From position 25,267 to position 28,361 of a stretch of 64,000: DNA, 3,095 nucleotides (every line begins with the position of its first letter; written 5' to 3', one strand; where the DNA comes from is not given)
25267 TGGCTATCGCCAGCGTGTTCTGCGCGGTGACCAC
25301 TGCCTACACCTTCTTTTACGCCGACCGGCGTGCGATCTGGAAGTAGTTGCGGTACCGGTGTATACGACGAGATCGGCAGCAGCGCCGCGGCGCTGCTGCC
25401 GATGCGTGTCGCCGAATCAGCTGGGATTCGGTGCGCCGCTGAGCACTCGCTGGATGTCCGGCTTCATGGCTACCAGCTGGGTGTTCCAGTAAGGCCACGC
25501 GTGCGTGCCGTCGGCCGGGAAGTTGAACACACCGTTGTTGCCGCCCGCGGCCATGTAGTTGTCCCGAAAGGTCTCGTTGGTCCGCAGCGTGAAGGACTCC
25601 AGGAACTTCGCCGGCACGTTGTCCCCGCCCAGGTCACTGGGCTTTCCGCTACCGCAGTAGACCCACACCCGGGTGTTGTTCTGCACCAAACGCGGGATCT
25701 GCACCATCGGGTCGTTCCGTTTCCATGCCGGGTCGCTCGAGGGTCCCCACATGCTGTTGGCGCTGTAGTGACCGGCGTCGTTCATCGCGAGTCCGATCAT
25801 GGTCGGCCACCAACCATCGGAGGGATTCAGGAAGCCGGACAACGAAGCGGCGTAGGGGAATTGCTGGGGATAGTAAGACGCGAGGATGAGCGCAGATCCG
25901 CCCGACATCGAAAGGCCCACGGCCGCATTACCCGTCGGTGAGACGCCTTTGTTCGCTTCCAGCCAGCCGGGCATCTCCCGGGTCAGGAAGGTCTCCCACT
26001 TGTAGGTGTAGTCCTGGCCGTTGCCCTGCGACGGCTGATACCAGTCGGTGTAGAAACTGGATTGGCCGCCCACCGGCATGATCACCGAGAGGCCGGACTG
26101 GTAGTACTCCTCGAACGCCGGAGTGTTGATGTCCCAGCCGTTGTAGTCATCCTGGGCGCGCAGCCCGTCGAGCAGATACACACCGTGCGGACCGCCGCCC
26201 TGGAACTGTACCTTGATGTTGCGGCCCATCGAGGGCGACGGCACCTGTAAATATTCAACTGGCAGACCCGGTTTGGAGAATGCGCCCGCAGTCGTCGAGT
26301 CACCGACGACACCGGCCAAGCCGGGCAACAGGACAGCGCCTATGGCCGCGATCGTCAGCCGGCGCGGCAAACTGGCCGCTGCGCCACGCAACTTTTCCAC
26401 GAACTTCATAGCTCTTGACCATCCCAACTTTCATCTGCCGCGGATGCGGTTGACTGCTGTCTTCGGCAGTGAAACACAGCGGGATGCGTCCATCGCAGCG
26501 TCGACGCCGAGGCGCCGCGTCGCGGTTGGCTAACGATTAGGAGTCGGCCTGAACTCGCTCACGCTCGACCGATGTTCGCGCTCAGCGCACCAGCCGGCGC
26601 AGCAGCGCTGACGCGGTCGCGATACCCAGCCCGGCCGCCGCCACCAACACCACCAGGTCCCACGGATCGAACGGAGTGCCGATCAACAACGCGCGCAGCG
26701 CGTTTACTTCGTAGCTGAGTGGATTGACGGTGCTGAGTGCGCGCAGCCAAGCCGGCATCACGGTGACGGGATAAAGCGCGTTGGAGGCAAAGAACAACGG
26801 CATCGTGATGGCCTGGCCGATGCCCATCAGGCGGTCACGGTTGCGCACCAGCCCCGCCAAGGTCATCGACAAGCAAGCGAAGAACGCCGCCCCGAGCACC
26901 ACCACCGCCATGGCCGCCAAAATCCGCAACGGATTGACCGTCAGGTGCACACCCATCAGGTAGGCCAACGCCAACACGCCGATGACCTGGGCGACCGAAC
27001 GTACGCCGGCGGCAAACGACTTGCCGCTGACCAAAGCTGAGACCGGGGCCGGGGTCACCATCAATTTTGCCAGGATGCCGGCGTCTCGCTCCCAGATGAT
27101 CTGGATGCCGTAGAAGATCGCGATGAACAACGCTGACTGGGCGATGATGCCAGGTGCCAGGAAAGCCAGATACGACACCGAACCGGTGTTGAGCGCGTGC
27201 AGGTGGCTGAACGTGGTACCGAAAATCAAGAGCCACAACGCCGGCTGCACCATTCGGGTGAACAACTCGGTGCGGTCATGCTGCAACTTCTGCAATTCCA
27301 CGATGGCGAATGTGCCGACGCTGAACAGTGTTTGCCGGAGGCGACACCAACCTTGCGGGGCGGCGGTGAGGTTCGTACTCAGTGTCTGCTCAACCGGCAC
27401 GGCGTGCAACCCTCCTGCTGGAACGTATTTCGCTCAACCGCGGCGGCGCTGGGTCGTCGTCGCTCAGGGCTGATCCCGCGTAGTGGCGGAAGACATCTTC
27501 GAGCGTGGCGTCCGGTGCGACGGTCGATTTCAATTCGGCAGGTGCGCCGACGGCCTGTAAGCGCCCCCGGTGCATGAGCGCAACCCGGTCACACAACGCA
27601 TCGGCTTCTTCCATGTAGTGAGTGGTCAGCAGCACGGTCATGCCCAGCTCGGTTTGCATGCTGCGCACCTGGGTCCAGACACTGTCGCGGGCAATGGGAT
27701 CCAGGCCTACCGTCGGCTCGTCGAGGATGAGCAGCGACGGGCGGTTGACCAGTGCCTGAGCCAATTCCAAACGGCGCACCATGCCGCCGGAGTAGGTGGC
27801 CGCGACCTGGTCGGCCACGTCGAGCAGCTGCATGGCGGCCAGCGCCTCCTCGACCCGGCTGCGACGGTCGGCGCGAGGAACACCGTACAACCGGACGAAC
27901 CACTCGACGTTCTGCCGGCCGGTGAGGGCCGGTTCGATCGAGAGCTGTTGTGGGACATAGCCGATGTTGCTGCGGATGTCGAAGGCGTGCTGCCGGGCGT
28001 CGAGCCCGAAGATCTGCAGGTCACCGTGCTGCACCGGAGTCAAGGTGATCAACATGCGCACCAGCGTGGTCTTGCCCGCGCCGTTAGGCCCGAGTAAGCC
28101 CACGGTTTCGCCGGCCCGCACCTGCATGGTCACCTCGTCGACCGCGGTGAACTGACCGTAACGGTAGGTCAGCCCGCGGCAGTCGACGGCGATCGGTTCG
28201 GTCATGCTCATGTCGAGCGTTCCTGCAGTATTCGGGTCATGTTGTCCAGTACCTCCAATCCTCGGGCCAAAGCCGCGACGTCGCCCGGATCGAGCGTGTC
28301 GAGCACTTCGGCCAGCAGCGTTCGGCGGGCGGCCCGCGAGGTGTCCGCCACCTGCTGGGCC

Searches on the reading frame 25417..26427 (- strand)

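Call 72: search_protein_families(library=pfam, proteins=[window:25417-26427:-], max_evalue=0.00001)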
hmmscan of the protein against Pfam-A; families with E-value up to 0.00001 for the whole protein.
window:25417-26427:- (336 aa): 1 family
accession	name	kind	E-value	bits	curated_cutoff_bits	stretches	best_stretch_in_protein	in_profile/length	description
PF00756.26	Esterase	-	5.1e-68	230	22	1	64-325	1-251/251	Putative esterase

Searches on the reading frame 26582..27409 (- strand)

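Call 72: search_protein_families(library=pfam, proteins=[window:26582-27409:-], max_evalue=0.00001)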
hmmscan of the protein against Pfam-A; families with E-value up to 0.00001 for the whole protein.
window:26582-27409:- (275 aa): 2 families
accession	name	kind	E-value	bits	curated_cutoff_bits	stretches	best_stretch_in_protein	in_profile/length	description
PF01061.29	ABC2_membrane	-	4.9e-34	118.2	26.9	1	38-242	10-210/211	ABC-2 type transporter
PF12698.13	ABC2_membrane_3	-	1.4e-12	47.8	31.6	1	72-258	152-337/347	ABC-2 family transporter protein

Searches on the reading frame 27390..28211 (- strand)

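Call 72: search_protein_families(library=pfam, proteins=[window:27390-28211:-], max_evalue=0.00001)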
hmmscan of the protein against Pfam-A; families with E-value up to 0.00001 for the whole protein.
window:27390-28211:- (273 aa): 2 families
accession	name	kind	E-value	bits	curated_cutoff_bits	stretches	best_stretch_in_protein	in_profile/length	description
PF00005.33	ABC_tran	-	3.9e-33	115.4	25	1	25-167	2-136/137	ABC transporter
PF13304.12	AAA_21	-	1.8e-08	35.3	27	0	139-198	237-298/304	AAA domain, putative AbiEii toxin, Type IV TA system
